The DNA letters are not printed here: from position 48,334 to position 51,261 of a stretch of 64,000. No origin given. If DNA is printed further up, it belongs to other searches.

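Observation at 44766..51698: ECF sigma factor and a giant zinc-finger/FecR-type anti-sigma factor, co-operonic with a duplicated ABC-2 exporter (two ATPases, two permeases)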

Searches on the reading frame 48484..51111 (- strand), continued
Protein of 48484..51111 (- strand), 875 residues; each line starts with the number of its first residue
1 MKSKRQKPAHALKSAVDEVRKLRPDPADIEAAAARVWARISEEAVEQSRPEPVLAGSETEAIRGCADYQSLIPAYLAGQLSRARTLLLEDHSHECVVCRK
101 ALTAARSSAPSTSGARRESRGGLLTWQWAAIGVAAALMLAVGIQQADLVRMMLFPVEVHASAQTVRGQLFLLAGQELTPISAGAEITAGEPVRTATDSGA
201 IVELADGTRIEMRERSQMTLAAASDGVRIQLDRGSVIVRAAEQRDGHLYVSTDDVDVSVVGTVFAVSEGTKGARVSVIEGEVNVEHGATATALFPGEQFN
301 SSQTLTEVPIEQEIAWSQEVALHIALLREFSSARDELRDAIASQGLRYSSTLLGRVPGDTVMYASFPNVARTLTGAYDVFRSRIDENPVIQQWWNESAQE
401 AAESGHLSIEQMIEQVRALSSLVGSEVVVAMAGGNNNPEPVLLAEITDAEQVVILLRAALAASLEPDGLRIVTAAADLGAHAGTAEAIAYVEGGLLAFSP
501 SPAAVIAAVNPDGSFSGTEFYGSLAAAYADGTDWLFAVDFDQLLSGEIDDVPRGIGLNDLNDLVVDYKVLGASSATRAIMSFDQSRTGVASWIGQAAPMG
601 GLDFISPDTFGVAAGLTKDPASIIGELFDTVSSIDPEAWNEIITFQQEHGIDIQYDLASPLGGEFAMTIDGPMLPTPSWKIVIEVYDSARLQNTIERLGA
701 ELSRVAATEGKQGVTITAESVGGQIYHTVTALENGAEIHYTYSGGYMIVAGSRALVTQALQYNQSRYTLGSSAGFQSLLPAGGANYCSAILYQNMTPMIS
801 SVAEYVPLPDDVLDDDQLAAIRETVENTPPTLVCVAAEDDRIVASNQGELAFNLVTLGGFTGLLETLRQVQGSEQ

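Call 29: predict_structure(alignment_id=A1)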
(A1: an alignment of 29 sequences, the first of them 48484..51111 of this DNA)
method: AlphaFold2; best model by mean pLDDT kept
length: 875 residues; sequences in the alignment: 29
mean_pLDDT: 73.4   pTM: 0.51
mean pLDDT of the five models: 73.4, 73.3, 70.2, 69.6, 68.7
residues with pLDDT >= 90: 100; 70-90: 504; 50-70: 159; < 50: 112
segments of 3 or more residues with pLDDT < 50: 1-7, 48-57, 108-155, 806-814, 850-875
pLDDT, mean of each block of 10 residues (from residue 1): 39 65 68 71 52 47 79 81 79 77 62 27 32 31 33 54 89 85 86 91 88 93 81 91 72 84 84 86 77 82 74 85 77 65 55 86 80 69 72 71 65 76 84 71 90 85 73 87 82 90 86 84 85 81 62 58 78 71 74 83 89 85 71 72 77 79 87 67 91 86 81 88 89 85 94 90 89 80 68 72 48 47 61 82 71 33 35 35
secondary structure, 60 per line:
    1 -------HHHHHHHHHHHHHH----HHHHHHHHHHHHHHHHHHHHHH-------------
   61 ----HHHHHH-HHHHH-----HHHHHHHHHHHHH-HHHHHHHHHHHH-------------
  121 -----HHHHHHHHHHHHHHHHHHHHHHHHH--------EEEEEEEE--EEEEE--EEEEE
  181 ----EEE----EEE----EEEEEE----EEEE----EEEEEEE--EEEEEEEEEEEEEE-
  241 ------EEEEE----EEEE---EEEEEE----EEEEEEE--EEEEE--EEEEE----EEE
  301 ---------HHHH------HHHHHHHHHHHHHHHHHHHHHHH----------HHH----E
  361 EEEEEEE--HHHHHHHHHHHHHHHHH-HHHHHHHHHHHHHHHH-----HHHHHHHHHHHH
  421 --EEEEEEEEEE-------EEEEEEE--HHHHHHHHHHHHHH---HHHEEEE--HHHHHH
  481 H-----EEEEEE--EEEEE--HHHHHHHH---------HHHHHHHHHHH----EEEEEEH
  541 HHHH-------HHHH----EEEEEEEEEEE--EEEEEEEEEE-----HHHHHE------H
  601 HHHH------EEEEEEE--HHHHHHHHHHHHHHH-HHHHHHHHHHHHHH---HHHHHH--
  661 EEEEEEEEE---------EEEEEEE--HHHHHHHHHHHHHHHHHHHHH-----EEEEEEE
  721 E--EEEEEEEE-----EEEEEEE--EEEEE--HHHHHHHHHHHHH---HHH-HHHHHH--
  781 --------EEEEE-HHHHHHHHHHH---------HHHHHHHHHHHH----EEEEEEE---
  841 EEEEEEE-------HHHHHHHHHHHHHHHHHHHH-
elements in order (helices of 4 or more, strands of 3 or more residues): H8-21 H26-47 H65-70 H72-76 H82-94 H96-107 H126-150 E159-166 E169-173 E176-180 E185-187 E192-194 E199-204 E209-212 E217-223 E226-239 E247-251 E256-259 E263-268 E273-279 E282-286 E289-293 E298-300 H310-313 H320-342 E360-367 H370-386 H388-403 H409-420 E423-432 E440-446 H449-462 E469-472 H475-481 E487-492 E495-499 H502-509 H519-529 E534-539 H540-544 H552-555 E560-570 E573-582 H588-592 H600-604 E611-617 H620-634 H636-649 H653-658 E661-669 E679-685 H688-708 E714-721 E724-731 E737-743 E746-750 H753-765 H773-778 E789-793 H795-805 H815-826 E831-837 E841-847 H855-874

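Call 32: fold_search(model_id=the predicted structure, library=pdb)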
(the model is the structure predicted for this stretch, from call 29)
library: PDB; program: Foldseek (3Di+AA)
matches with E <= 10: 541; with E <= 0.001: 4
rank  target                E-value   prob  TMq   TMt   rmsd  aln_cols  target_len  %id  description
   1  4m0h_B                3.2e-06  1.00  0.12  0.47   2.0       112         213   23  Crystal structure of a putative anti-sigma factor (BDI_1681) from Parabacteroides distasonis ATCC 8503 at 2.50 A resol (released 2013-10-16)
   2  6ovk_R                7.9e-06  1.00  0.12  0.49   1.8       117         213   24  Crystal Structure of the Pseudomonas capeferrum Anti-sigma Regulator PupR C-terminal Cell-surface Signaling Domain in  (released 2020-03-04)
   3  4m0h_A                1.3e-05  1.00  0.12  0.47   1.9       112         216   23  Crystal structure of a putative anti-sigma factor (BDI_1681) from Parabacteroides distasonis ATCC 8503 at 2.50 A resol (released 2013-10-16)
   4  4m0n                  1.6e-05  1.00  0.12  0.46   2.5       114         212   21  Crystal structure of a putative anti-sigma factor (BDI_1681) from Parabacteroides distasonis ATCC 8503 at 1.65 A resolut (released 2013-10-16)
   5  8db1_D                2.5e-03  0.30  0.08  0.15  23.0       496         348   10  Crystal structure of native DMATS1 prenyltransferase (released 2022-09-28)
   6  3k8h_A                1.4e-02  0.82  0.11  0.31  15.1       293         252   10  Structure of crystal form I of TP0453 (released 2010-10-27)
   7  3k8g_A                3.3e-02  0.77  0.11  0.33  13.4       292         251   10  Structure of crystal form I of TP0453 (released 2010-10-27)
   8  3k8h_B                3.9e-02  0.92  0.15  0.42   9.4       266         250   11  Structure of crystal form I of TP0453 (released 2010-10-27)
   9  3k8j                  3.9e-02  0.85  0.13  0.37  12.2       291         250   10  Structure of crystal form III of TP0453 (released 2010-10-27)
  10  2iv9_A                8.5e-02  0.06  0.04  0.11  19.3       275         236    9  B2-appendage from AP2 in complex with Eps15 peptide (released 2007-03-13)
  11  5ix9_MODEL_1_A        9.9e-02  1.00  0.07  0.69   1.8        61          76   18  Cell surface anchoring domain (released 2017-06-28)
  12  1e42_A                1.0e-01  0.06  0.04  0.12  19.4       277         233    8  Beta2-adaptin appendage domain, from clathrin adaptor AP2 (released 2000-08-21)
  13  6jir_A                1.7e-01  0.03  0.05  0.08  22.3       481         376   12  Crystal structure of C. crescentus beta sliding clamp with PEG bound to putative beta-motif tethering region (released 2019-11-27)
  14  1vr8                  1.9e-01  0.69  0.07  0.35   8.4       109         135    8  Crystal structure of GTP binding regulator (TM1622) from Thermotoga Maritima at 1.75 A resolution (released 2005-03-15)
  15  4bg2_A                2.1e-01  0.09  0.07  0.15  16.7       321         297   11  X-ray Crystal Structure of PatF from Prochloron didemni (released 2013-04-03)
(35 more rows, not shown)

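Call 37: search_protein_families(library=pfam, proteins=[L045:12761-13768:+, L053:12928-13926:+, L038:12932-13327:+, L038:13424-13834:+, L018:12830-13249:+, L045:15019-15408:+, L045:15883-16446:+, L045:15462-15947:+, L074:9303-11990:+, L009:4490-6319:+], max_evalue=0.01)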
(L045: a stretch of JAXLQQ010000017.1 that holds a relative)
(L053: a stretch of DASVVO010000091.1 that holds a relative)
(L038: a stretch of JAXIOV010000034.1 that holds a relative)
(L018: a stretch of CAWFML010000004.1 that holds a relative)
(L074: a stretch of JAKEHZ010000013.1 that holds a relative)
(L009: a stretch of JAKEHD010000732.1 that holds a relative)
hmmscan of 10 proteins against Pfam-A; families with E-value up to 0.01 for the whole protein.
L045:12761-13768:+ (335 aa): 1 family
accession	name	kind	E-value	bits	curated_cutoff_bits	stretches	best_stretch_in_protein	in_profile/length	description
PF13349.12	DUF4097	-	8.8e-08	32.2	22.9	1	225-309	164-246/247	Toastrack DUF4097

L053:12928-13926:+ (332 aa): 6 families
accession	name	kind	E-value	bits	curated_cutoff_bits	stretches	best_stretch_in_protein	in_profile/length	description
PF12796.13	Ank_2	-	7.6e-30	103.8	27.3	2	36-129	1-89/90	Ankyrin repeats (3 copies)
PF00023.36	Ank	-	1.1e-29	101.2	21.1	3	100-129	2-31/33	Ankyrin repeat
PF13606.12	Ank_3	-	8.9e-22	75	22.3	3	100-128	2-30/30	Ankyrin repeat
PF13637.12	Ank_4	-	1.3e-20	73.4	22.7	3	43-85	8-50/50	Ankyrin repeats (many copies)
PF13857.12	Ank_5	-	1.6e-18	67.1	27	3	52-95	2-46/56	Ankyrin repeats (many copies)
PF24521.3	Ank_KRIT1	-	0.00073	19.7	80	1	34-122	20-107/149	KRIT1 ankyrin-repeats domain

L038:12932-13327:+ (131 aa): 3 families
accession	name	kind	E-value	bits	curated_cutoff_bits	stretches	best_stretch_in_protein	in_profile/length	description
PF21571.2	ArgZ-like_C_1st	-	0.00054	20.3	27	1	74-113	22-61/84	Arginine dihydrolase ArgZ-like, C-terminal, first region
PF08308.17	PEGA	-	0.0014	18.9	20.8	0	30-47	30-48/71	PEGA domain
PF01833.30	TIG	-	0.0055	17.1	20.9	0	77-108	15-46/84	IPT/TIG domain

L038:13424-13834:+ (136 aa): 0 families

L018:12830-13249:+ (139 aa): 0 families

L045:15019-15408:+ (129 aa): 2 families
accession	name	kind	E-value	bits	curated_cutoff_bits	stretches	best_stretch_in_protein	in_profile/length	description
PF00903.31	Glyoxalase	-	8.2e-05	23.4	20.6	1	3-119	1-119/121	Glyoxalase/Bleomycin resistance protein/Dioxygenase superfamily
PF09136.16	Glucodextran_B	-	0.0022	18.3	27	1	63-97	8-42/83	Glucodextranase, domain B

L045:15883-16446:+ (187 aa): 1 family
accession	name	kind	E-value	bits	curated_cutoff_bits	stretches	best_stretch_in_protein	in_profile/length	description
PF13858.11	DUF4199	-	1.6e-29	103.9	32.3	1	33-180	1-165/165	Protein of unknown function (DUF4199)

L045:15462-15947:+ (161 aa): 1 family
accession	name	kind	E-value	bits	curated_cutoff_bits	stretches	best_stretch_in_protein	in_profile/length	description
PF19780.4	DUF6265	-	1.9e-30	106.1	23.8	1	31-137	1-115/116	Domain of unknown function (DUF6265)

L074:9303-11990:+ (895 aa): 13 families
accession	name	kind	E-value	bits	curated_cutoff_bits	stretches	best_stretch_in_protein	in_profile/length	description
PF00326.27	Peptidase_S9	-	1.2e-45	156.1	22.6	1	432-647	1-212/213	Prolyl oligopeptidase family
PF02129.25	Peptidase_S15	-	3.3e-10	40.5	23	1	397-532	1-132/262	X-Pro dipeptidyl-peptidase (S15 family)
PF01738.24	DLH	-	6.6e-10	39.4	21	1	430-630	21-194/217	Dienelactone hydrolase family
PF20434.5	BD-FAE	-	3e-09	37.1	26.8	1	407-602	5-212/215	BD-FAE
PF11306.15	DUF3108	-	1.5e-08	35.1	26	1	721-876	26-194/209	Protein of unknown function (DUF3108)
PF12697.13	Abhydrolase_6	-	8.8e-06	27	26.3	1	423-622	5-204/217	Alpha/beta hydrolase family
PF12146.15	Hydrolase_4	-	2.4e-05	24.2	27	0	429-544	15-124/239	Serine aminopeptidase, S33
PF05448.18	AXE1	-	3.6e-05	23.1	21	1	368-521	36-202/321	Acetyl xylan esterase (AXE1)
PF07676.18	PD40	-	9.9e-05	22.6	20.9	0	94-118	14-37/38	WD40-like Beta Propeller Repeat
PF00561.26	Abhydrolase_1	-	0.00048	20.3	25.8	0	417-533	1-110/245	alpha/beta hydrolase fold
PF00756.26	Esterase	-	0.00073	19.8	22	1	401-595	8-199/251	Putative esterase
PF21347.3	DUF3108_like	-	0.0022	18.3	27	1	823-856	126-159/199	DUF3108-like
PF00930.27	DPPIV_N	-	0.0085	15.3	22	0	41-87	42-82/354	Dipeptidyl peptidase IV (DPP IV) N-terminal region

L009:4490-6319:+ (609 aa): 6 families
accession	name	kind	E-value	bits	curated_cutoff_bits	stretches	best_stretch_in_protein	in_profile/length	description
PF00561.26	Abhydrolase_1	-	1.6e-16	61.2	25.8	1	101-252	2-113/245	alpha/beta hydrolase fold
PF14534.12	DUF4440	-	4.6e-14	53.2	25.2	1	490-600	1-107/107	Domain of unknown function (DUF4440)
PF08386.16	Abhydrolase_4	-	2.3e-12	47.4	21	1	366-460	7-103/103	TAP-like protein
PF13474.12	SnoaL_3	-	6.8e-07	30.1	22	1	495-604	6-115/121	SnoaL-like domain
PF08332.16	CaMKII_AD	-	3.3e-06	27.7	22.1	1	487-604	2-123/128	Calcium/calmodulin dependent protein kinase II association domain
PF12680.13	SnoaL_2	-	0.00055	20.9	27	1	495-598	2-99/102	SnoaL-like domain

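Call 83: find_encoding_contigs(protein=P0001, flank=6000, max_places=2)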
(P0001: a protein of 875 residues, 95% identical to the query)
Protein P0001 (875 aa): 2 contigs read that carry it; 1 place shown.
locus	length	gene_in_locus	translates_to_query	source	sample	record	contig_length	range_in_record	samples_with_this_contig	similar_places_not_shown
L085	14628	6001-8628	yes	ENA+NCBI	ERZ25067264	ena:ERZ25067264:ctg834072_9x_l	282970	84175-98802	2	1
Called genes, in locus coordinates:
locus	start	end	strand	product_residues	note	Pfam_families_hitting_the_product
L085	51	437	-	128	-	-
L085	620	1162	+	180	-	PF04116:FA_hydroxylase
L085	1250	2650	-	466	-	PF01435:Peptidase_M48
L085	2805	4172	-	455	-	PF00171:Aldedh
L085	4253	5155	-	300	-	-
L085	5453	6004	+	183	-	PF04542:Sigma70_r2, PF08281:Sigma70_r4_2, PF04545:Sigma70_r4 (weak)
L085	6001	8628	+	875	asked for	PF04773:FecR, PF11832:DUF3352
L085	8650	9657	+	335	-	PF00005:ABC_tran, PF13304:AAA_21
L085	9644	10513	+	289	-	PF12679:ABC2_membrane_2 (weak)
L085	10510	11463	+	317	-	PF13476:AAA_23 (faint), PF00005:ABC_tran, PF13304:AAA_21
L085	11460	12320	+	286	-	-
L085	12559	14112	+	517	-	PF01039:Carboxyl_trans, PF03255:ACCA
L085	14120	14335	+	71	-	PF00364:Biotin_lipoyl, PF25917:BSH_RND (weak), PF25919:BSH_CusB (faint), PF25973:BSH_CzcB (faint), PF25997:BSH_YhbJ, PF25984:BSH_YknX (faint)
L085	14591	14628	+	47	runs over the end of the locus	PF04277:OAD_gamma (weak)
